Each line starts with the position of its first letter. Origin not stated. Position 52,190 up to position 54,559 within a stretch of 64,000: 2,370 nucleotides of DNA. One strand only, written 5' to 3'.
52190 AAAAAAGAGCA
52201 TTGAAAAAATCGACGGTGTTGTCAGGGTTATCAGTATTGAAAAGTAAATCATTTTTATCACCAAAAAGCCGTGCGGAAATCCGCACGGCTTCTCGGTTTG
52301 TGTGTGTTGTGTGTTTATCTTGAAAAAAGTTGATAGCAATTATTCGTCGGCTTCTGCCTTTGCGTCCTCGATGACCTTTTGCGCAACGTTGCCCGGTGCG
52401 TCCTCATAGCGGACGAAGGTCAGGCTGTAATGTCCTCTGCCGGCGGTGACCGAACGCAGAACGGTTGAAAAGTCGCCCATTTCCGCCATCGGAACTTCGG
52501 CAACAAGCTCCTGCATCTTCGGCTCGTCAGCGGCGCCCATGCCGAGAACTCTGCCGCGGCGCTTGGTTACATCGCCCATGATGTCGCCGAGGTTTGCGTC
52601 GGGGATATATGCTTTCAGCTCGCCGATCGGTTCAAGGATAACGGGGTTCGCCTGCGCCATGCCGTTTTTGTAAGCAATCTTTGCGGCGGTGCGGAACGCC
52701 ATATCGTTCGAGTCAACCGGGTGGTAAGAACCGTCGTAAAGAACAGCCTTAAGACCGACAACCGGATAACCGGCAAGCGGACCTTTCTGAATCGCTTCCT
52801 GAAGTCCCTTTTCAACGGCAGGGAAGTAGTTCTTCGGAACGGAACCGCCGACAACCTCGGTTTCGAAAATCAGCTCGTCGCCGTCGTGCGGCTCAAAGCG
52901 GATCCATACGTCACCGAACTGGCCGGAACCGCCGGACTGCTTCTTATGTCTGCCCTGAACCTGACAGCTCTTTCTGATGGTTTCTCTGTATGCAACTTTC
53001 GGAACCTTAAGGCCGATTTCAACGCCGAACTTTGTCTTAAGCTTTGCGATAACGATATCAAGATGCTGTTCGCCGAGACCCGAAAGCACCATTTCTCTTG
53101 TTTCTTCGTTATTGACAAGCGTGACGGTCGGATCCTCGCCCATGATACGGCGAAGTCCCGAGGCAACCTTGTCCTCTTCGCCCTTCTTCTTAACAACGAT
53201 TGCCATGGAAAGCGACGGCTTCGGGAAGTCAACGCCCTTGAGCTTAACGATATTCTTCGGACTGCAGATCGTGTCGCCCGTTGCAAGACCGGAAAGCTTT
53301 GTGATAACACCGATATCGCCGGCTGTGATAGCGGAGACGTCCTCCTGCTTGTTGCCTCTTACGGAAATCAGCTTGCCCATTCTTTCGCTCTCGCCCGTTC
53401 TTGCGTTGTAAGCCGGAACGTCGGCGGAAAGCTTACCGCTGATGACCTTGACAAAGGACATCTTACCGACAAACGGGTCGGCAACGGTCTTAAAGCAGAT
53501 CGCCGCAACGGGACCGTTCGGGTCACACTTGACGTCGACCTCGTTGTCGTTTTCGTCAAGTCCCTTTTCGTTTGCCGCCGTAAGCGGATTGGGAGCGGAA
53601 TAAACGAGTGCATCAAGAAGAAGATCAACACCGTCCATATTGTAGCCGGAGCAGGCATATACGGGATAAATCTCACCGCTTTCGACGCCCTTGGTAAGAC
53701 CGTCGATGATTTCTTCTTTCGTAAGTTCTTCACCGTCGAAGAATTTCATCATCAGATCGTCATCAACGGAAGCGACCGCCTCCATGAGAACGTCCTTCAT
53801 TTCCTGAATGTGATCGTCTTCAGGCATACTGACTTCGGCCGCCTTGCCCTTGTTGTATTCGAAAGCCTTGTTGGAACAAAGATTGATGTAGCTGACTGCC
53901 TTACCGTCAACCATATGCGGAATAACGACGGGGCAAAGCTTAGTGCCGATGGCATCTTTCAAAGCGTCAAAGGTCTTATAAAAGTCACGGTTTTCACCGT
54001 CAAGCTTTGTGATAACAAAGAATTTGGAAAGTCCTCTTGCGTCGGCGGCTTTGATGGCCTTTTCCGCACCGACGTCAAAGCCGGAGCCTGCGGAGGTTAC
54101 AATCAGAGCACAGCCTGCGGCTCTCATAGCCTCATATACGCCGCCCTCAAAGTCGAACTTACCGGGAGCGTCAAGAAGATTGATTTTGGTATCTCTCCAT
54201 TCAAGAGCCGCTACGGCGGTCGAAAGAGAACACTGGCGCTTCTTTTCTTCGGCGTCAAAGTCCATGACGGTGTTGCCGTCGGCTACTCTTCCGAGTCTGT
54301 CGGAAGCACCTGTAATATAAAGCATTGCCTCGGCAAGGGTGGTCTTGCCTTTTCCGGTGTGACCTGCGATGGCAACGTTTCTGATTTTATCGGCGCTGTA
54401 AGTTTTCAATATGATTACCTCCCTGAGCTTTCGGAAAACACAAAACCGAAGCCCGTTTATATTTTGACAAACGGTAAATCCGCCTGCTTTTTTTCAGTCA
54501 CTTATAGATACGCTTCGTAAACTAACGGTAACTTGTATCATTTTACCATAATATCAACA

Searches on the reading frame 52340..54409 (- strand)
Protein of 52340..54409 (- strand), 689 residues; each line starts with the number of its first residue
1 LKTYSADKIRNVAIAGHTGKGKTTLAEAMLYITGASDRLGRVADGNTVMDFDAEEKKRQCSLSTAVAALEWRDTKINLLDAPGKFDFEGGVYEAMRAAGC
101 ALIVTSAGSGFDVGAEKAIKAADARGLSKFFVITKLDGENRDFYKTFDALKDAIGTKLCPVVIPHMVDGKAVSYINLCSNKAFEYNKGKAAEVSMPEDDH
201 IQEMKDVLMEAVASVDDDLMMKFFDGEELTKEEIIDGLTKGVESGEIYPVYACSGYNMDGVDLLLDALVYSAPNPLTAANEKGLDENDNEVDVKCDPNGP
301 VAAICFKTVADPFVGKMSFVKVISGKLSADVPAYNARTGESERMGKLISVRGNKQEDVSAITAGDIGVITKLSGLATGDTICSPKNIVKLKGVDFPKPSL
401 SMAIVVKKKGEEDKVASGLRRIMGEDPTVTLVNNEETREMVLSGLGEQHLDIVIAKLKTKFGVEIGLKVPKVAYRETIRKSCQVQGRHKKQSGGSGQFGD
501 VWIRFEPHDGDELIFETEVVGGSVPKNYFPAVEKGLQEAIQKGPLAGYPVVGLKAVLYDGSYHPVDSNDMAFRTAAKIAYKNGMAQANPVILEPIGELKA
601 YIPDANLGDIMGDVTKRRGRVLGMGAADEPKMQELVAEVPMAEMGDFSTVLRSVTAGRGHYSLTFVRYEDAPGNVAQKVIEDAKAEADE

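Call 84: search_protein_families(library=pfam, proteins=[window:52340-54409:-], max_evalue=0.00001)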
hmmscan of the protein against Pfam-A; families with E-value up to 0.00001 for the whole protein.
window:52340-54409:- (689 aa): 6 families
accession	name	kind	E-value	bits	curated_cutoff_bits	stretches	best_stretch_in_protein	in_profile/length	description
PF03764.24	EFG_IV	-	2.3e-43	147.3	24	1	470-588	1-121/121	Elongation factor G, domain IV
PF00009.33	GTP_EFTU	-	2.5e-35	122.2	26.5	1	8-273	2-187/188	Elongation factor Tu GTP binding domain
PF14492.12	EFG_III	-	3.4e-24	85.1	27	1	395-467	1-73/75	Elongation Factor G, domain III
PF00679.30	EFG_C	-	1.1e-21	77.1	27.9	1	591-678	2-88/89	Elongation factor G C-terminus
PF22042.2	EF-G_D2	-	5.9e-13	49.2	27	1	301-383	2-83/84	Elongation factor G domain 2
PF03144.31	GTP_EFTU_D2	-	6.4e-07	30.1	30.3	1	315-382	1-73/73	Elongation factor Tu domain 2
